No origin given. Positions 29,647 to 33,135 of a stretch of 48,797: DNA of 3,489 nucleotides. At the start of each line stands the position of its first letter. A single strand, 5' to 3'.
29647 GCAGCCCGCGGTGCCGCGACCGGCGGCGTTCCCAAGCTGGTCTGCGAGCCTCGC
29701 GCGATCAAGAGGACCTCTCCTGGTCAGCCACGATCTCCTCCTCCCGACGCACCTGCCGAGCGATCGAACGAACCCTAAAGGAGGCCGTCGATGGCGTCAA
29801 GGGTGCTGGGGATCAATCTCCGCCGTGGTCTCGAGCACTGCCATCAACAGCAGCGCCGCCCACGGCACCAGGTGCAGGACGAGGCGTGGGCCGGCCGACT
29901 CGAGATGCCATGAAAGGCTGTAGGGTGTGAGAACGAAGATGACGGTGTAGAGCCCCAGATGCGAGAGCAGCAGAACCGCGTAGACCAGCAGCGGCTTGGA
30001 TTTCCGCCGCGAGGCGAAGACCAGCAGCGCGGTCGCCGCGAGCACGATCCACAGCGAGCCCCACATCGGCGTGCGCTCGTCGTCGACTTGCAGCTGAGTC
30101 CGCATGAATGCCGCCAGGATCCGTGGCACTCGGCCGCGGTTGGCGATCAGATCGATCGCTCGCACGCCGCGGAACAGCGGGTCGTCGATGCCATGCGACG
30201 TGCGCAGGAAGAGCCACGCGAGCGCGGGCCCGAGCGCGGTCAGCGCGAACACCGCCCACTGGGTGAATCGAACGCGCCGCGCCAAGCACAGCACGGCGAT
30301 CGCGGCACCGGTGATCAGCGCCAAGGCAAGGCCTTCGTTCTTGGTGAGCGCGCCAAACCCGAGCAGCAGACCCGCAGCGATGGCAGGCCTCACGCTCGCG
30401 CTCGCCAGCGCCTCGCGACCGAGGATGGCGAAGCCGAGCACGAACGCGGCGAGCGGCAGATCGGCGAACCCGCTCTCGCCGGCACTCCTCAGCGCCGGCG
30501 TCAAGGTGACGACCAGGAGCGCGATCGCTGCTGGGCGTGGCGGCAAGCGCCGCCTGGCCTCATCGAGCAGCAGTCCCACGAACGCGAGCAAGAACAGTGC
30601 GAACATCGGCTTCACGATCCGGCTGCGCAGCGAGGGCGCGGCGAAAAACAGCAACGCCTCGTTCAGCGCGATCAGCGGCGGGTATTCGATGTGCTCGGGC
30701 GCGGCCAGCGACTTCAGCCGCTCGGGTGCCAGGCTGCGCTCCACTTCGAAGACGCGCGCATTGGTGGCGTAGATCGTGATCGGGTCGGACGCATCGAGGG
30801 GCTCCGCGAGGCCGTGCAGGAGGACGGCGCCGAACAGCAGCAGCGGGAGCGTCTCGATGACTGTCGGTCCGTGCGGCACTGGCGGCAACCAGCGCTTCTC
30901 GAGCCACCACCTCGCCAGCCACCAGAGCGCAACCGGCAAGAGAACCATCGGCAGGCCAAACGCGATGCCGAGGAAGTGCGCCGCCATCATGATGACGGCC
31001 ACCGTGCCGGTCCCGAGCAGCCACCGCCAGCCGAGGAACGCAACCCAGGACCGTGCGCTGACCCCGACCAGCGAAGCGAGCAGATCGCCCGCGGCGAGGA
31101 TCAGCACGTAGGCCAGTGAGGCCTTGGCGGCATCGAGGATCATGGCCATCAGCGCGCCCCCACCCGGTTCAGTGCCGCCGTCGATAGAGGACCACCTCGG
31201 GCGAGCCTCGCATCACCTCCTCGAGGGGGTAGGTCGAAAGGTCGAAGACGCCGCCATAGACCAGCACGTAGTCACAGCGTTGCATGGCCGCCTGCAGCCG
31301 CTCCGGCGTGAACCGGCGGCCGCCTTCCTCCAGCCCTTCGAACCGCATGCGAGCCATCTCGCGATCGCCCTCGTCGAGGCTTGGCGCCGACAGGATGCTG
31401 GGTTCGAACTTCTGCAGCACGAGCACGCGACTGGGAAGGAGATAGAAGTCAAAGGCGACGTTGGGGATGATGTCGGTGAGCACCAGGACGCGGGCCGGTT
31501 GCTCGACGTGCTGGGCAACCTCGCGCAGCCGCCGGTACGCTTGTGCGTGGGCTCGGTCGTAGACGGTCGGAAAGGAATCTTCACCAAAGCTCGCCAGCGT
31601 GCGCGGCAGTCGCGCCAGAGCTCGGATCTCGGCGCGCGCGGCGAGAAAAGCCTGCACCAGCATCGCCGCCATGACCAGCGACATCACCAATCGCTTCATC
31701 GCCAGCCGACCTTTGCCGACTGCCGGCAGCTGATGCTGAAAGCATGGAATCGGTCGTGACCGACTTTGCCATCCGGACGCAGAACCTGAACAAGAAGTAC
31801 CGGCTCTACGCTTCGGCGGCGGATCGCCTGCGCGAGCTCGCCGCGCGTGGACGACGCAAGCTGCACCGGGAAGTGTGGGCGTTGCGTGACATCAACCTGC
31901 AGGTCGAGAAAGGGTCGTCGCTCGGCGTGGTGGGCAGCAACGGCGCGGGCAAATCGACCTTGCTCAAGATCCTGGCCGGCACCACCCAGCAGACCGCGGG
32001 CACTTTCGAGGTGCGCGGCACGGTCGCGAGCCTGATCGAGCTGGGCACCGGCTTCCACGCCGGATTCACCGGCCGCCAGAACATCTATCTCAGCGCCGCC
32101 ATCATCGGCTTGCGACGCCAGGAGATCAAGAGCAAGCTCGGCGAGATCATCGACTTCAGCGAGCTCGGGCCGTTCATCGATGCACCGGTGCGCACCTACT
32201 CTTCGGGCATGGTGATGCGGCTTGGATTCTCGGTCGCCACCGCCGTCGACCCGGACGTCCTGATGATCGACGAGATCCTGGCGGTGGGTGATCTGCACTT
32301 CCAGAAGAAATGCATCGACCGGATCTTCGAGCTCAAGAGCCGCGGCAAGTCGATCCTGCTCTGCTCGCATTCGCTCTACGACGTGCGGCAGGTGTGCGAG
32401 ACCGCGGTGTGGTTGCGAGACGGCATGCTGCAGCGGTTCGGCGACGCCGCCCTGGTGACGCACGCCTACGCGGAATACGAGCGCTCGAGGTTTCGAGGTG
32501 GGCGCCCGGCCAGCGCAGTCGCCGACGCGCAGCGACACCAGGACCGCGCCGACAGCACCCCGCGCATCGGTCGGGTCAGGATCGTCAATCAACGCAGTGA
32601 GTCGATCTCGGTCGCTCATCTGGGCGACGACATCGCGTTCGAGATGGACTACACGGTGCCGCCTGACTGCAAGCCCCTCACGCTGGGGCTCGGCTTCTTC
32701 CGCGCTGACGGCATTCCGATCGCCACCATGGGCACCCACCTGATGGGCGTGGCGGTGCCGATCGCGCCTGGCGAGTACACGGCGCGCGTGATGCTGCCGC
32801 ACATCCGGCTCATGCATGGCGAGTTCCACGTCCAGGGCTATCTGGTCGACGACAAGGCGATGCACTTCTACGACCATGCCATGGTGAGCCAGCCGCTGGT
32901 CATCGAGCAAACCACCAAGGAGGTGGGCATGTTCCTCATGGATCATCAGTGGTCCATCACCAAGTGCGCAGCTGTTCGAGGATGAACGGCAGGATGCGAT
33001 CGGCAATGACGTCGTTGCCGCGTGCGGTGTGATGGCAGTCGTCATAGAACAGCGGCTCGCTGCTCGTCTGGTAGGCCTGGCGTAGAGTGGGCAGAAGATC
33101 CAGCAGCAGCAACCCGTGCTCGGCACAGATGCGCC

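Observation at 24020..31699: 7.7-kb minus-strand glycan-modification operon (hypothetical, GT-C-like membrane protein, methyltransferase, acyltransferase, GT2, YfhO) whose three soluble-enzyme genes are all broken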

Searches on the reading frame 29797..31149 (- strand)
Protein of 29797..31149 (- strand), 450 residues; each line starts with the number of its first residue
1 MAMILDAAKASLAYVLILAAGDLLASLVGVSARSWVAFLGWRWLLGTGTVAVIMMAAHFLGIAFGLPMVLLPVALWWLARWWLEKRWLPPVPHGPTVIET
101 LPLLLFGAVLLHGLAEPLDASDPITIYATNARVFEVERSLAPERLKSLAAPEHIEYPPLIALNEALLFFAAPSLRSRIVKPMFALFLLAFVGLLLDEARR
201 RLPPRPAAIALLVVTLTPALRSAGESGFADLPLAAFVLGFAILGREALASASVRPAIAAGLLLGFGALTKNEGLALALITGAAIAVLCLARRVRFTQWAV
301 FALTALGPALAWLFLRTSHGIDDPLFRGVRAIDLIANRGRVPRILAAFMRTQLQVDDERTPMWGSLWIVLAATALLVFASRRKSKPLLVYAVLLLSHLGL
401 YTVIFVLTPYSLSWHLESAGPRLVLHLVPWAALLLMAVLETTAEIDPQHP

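Call 7: search_protein_families(library=pfam, proteins=[window:29797-31149:-], max_evalue=0.01)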
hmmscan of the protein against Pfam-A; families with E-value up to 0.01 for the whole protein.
window:29797-31149:- (450 aa): 2 families
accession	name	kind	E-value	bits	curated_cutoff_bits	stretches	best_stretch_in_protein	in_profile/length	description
PF13231.12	PMT_2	-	4.2e-05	24.3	26.1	1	182-312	27-160/160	Dolichyl-phosphate-mannose-protein mannosyltransferase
PF09594.16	GT87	-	0.0013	19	25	1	156-398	3-231/237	Glycosyltransferase family 87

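Call 9: find_encoding_contigs(protein=window:29797-31149:-, flank=10000, max_places=10)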
Protein window:29797-31149:- (450 aa): no gene with exactly this product is on record in the collection.

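Call 26: search_protein_families(library=ncbifam, proteins=[window:29797-31149:-], max_evalue=0.01)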
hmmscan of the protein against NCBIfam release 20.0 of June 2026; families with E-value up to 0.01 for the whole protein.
window:29797-31149:- (450 aa): 0 families

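Call 41: find_homologous_proteins(query=window:29797-31149:-, max_evalue=0.001)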
Query window:29797-31149:- (450 aa): 10 proteins with E <= 0.001 among 8000 candidates.
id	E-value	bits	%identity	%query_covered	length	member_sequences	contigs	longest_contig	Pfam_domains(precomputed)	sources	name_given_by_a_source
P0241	2.4e-280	948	100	100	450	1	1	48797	-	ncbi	ncbi:MAG: hypothetical protein U1E76_22075 [Planctomycetota bacterium]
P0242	5.2e-105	370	47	97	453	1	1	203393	PF13231.13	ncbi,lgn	ncbi:MAG: glycosyltransferase family 39 protein [Planctomycetota bacterium]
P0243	5.3e-45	172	40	88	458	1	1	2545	-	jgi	jgi:hypothetical protein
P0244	6.0e-43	165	34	95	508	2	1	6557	-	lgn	-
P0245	1.7e-38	151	35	76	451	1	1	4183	-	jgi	jgi:hypothetical protein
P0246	2.3e-38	150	36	72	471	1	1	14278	-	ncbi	ncbi:MAG: hypothetical protein AB1486_31375 [Planctomycetota bacterium]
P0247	1.5e-37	148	37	70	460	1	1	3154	-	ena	-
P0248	2.3e-36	144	39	70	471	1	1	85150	-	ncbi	ncbi:MAG: hypothetical protein ACT4PU_12360 [Planctomycetota bacterium]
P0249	1.1e-7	49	28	68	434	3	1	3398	-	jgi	jgi:hypothetical protein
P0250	1.4e-5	42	28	77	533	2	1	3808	PF13231.13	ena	-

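Call 44: search_solved_structures(query=A2, max_evalue=10)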
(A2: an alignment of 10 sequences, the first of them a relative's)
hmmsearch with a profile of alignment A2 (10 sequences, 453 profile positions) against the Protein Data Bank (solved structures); distinct sequences matched with E-value up to 10: 2.
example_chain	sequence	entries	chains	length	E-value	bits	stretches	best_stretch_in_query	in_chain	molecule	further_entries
23gf_B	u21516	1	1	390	7.7e-05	24.8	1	181-246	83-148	GPI mannosyltransferase 1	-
23gx_B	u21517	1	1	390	7.7e-05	24.8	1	181-246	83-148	GPI mannosyltransferase 1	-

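Call 45: search_protein_families(library=pfam, alignment_id=A2, max_evalue=0.01)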
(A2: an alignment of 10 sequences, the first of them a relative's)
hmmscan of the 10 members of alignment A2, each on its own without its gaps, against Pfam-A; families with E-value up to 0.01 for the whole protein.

A. member 1, P0241 (450 aa): 2 families
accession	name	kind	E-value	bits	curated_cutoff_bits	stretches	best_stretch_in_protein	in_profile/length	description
PF13231.12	PMT_2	-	4.2e-05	24.3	26.1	1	182-312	27-160/160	Dolichyl-phosphate-mannose-protein mannosyltransferase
PF09594.16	GT87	-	0.0013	19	25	1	156-398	3-231/237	Glycosyltransferase family 87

B. families by the number of members that match (of 10 scanned): 3 families
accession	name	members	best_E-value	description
PF13231.12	PMT_2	5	3.3e-06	Dolichyl-phosphate-mannose-protein mannosyltransferase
PF09594.16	GT87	1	0.0013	Glycosyltransferase family 87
PF02461.21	AMO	1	0.0032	Ammonia monooxygenase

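Call 53: predict_structure(alignment_id=A2)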
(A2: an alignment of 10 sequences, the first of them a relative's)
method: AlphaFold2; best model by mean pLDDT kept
length: 450 residues; sequences in the alignment: 10
mean_pLDDT: 85.7   pTM: 0.89
mean pLDDT of the five models: 85.7, 83.7, 83.7, 81.6, 80.5
residues with pLDDT >= 90: 205; 70-90: 190; 50-70: 50; < 50: 5
segments of 3 or more residues with pLDDT < 50: 448-450
pLDDT, mean of each block of 10 residues (from residue 1): 93 97 94 92 98 97 96 92 68 79 90 87 86 96 84 74 97 93 95 93 87 81 84 96 92 94 95 89 83 89 93 89 65 85 85 54 60 70 77 89 84 82 85 89 57
secondary structure, 60 per line:
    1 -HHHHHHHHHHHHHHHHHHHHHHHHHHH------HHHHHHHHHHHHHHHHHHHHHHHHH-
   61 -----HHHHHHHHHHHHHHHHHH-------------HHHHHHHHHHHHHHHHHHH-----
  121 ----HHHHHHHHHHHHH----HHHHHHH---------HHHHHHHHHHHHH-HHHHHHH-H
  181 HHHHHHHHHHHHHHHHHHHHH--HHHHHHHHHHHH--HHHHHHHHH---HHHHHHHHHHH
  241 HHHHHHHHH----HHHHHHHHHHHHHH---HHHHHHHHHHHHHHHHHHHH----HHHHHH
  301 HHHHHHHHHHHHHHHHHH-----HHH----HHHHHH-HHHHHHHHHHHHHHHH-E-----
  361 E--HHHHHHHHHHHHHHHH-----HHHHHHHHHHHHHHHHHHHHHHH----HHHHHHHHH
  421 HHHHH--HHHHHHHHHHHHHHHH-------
elements in order: H2-28 H35-59 H66-83 H97-115 H125-137 H142-148 H158-170 H172-178 H180-201 H204-215 H218-226 H230-249 H254-267 H271-290 H295-318 H331-336 H338-353 H364-379 H385-407 H412-425 H428-443

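Call 56: fold_search(model_id=the predicted structure, library=pdb)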
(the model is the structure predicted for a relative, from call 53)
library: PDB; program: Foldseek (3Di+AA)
matches with E <= 10: 175; with E <= 0.001: 0
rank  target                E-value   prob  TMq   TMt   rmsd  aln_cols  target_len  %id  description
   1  5f15                  1.6e-03  1.00  0.38  0.33  17.2       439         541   17  Crystal Structure of ArnT from Cupriavidus metallidurans bound to Undecaprenyl phosphate (released 2016-02-17)
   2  5ezm                  3.3e-03  1.00  0.37  0.32  17.1       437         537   16  Crystal Structure of ArnT from Cupriavidus metallidurans in the apo state (released 2016-02-17)
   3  8if8_C                1.1e-02  1.00  0.38  0.30  16.8       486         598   14  Arabinosyltransferase AftA (released 2023-05-31)
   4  8agb_A                2.6e-02  1.00  0.43  0.32  13.6       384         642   13  Structure of yeast oligosaccharylransferase complex with lipid-linked oligosaccharide bound (released 2022-12-07)
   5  9s6s_A                2.6e-02  1.00  0.41  0.35   8.7       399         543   12  Ternary cryo-EM structure of human ALG9 with Dol25-PP-GlcNAc2Man6, Dol25-P-Man and Fab (released 2026-03-18)
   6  8b6l_I                2.8e-02  1.00  0.37  0.26  16.8       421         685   13  Subtomogram average of the human Sec61-TRAP-OSTA-translocon (released 2022-12-07)
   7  9n9j_I                3.3e-02  0.99  0.35  0.24  17.8       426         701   14  Structure of a GRP94 folding intermediate engaged with a CCDC134- and FKBP11-bound secretory translocon (released 2025-11-19)
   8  6s7o_A                4.2e-02  1.00  0.40  0.29  13.5       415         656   12  Cryo-EM structure of human oligosaccharyltransferase complex OST-A (released 2019-12-18)
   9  8age_A                4.4e-02  1.00  0.43  0.32  11.5       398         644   13  Structure of yeast oligosaccharylransferase complex with acceptor peptide bound (released 2022-12-07)
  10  6c26_A                4.6e-02  1.00  0.42  0.31  14.3       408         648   13  The Cryo-EM structure of a eukaryotic oligosaccharyl transferase complex (released 2018-01-31)
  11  6ezn_F                4.8e-02  0.99  0.38  0.28  15.9       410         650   13  Cryo-EM structure of the yeast oligosaccharyltransferase (OST) complex (released 2018-01-17)
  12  6ftg_5                1.3e-01  0.91  0.35  0.27  18.1       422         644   13  Subtomogram average of OST-containing ribosome-translocon complexes from canine rough microsomal membranes (released 2018-03-21)
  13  6p25_B                2.7e-01  0.98  0.34  0.24   5.8       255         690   13  Structure of S. cerevisiae protein O-mannosyltransferase Pmt1-Pmt2 complex bound to the sugar donor and a peptide acce (released 2019-07-10)
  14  9i5k_A                2.7e-01  0.89  0.36  0.34  14.3       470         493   12  Structure of the Chaetomium thermophilum Pmt4 homodimer (C2 symmetry) (released 2025-12-24)
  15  9i5l_A                5.9e-01  0.84  0.29  0.20   8.5       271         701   13  Structure of the Chaetomium thermophilum Pmt4 homodimer (C1 symmetry) (released 2025-12-24)
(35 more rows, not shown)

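Call 83: search_protein_representatives(alignment_id=A2)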
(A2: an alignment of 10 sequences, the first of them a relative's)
Query: 10 sequences, 453 profile positions. Proteins with E-value up to 0.001 (for the whole library): 10824; up to 1e-10: 6175; up to 1e-30: 784. The best 150 are listed.
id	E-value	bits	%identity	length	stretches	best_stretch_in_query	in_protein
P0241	7.7e-162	555.6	-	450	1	3-451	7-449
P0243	1.3e-154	531.8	-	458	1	1-451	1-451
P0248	5.3e-150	516.5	-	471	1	3-450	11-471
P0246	1.1e-145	502.3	-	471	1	3-452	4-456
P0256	4.9e-134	463.9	-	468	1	3-442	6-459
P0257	4.5e-131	454.2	-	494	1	4-446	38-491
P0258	2.4e-127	441.8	-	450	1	3-447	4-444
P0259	2.3e-121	422.1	-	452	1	5-442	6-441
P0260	5.7e-114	397.8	-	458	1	4-450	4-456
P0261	1.7e-113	396.2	-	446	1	1-446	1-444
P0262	7.9e-113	394.0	-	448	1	2-446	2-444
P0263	2.4e-104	366.1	-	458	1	4-443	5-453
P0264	7.3e-103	361.2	-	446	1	3-443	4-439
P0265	2.0e-102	359.7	-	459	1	4-442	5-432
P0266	6.2e-98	344.9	-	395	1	1-390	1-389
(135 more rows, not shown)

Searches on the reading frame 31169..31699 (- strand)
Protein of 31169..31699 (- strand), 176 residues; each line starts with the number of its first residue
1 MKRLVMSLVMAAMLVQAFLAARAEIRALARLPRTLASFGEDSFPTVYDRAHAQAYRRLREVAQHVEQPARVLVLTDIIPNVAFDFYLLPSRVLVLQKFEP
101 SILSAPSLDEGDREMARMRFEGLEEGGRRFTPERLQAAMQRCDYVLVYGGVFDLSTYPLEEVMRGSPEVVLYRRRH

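Call 7: search_protein_families(library=pfam, proteins=[window:31169-31699:-], max_evalue=0.01)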
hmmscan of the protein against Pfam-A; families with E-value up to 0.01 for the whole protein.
window:31169-31699:- (176 aa): 0 families

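Call 21: find_encoding_contigs(protein=window:31169-31699:-, flank=10000, max_places=6)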
Protein window:31169-31699:- (176 aa): 1 contig read that carries it; 1 place shown.
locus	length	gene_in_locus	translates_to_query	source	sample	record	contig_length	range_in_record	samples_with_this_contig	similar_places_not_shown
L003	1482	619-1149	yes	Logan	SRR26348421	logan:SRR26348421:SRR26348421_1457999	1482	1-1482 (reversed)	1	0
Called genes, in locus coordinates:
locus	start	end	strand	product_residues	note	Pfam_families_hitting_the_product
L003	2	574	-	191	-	?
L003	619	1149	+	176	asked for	-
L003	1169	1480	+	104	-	?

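Call 26: search_protein_families(library=ncbifam, proteins=[window:31169-31699:-], max_evalue=0.01)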
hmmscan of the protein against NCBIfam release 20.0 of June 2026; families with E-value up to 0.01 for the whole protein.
window:31169-31699:- (176 aa): 0 families

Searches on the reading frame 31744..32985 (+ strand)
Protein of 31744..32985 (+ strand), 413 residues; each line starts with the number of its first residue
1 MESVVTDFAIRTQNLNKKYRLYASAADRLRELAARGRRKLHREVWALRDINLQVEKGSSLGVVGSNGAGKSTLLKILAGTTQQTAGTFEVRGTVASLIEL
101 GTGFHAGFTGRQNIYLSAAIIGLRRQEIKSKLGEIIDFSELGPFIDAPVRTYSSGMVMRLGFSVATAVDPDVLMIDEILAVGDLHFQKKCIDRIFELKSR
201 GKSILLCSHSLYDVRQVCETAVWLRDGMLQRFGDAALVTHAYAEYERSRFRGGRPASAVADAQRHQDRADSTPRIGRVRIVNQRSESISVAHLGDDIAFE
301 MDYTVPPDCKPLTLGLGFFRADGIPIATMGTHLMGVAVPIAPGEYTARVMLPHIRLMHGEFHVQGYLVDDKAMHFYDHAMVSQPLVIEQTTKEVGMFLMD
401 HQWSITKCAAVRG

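Call 7: search_protein_families(library=pfam, proteins=[window:31744-32985:+], max_evalue=0.01)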
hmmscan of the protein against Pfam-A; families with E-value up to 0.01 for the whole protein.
window:31744-32985:+ (413 aa): 3 families
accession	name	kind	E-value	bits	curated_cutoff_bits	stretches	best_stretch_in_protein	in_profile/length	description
PF00005.33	ABC_tran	-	4.2e-17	63.5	25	1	47-178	1-135/137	ABC transporter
PF14524.12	Wzt_C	-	1.2e-07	32.2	30.4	1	274-381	11-126/143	Wzt C-terminal domain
PF13304.12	AAA_21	-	0.00043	20.9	27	0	61-78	3-20/304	AAA domain, putative AbiEii toxin, Type IV TA system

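Call 26: search_protein_families(library=ncbifam, proteins=[window:31744-32985:+], max_evalue=0.01)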
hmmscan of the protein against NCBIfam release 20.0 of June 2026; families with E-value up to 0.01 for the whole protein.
window:31744-32985:+ (413 aa): 181 families (the best 25 are shown)
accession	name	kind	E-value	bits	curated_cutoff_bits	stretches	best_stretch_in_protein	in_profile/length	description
NF010065.0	PRK13545.1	equivalog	1.2e-64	219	538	1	8-245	3-237/549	teichoic acids export protein ATP-binding subunit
NF010066.0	PRK13546.1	equivalog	6.2e-61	206.1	320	1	9-245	4-237/264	teichoic acids export ABC transporter ATP-binding subunit TagH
NF050108.1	galactan_ABC_ATP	equivalog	8.3e-51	172.5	400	1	44-243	42-241/244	galactan export ABC transporter ATP-binding subunit Wzt/RfbE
TIGR01188.1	drrA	subfamily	1e-31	110.3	312.45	1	41-233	3-206/302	daunorubicin resistance ABC transporter, ATP-binding protein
NF010060.0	PRK13537.1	equivalog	4.7e-23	81.5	521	1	37-227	21-222/314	nodulation factor ABC transporter ATP-binding protein NodI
TIGR04521.1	ECF_ATPase_2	equivalog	6.7e-21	74.6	330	2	42-94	16-68/279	energy-coupling factor transporter ATPase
TIGR03740.1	galliderm_ABC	subfamily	7.9e-21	74.8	309.75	1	39-230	8-203/223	lantibiotic protection ABC transporter ATP-binding subunit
NF010059.0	PRK13536.1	equivalog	1.1e-20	73.7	549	1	38-227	50-250/342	nodulation factor ABC transporter ATP-binding protein NodI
TIGR01166.1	cbiO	subfamily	2.2e-20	72.9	211.8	2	44-93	5-54/190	cobalt ABC transporter, ATP-binding protein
TIGR01288.1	nodI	equivalog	1.6e-19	70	424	1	46-227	19-211/303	nodulation factor ABC transporter ATP-binding protein NodI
NF047568.1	PSM_export_PmtC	equivalog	1e-18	67.9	375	1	44-229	13-198/290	phenol-soluble modulin export ABC transporter ATP-binding protein PmtC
TIGR03864.1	PQQ_ABC_ATP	hypoth_equivalog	6e-18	65.2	302.25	1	43-241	13-222/236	ABC transporter, ATP-binding subunit, PQQ-dependent alcohol dehydrogenase system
NF040933.2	ABC_arch_GlcV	equivalog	6.5e-18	64.7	450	2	39-88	14-63/357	glucose ABC transporter ATP-binding protein GlcV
TIGR00968.1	3a0106s01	subfamily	1.4e-17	64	342.75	1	41-240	10-220/237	sulfate ABC transporter ATP-binding protein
TIGR02673.1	FtsE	equivalog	1.6e-17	63.9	264.85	2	41-93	12-64/214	cell division ATP-binding protein FtsE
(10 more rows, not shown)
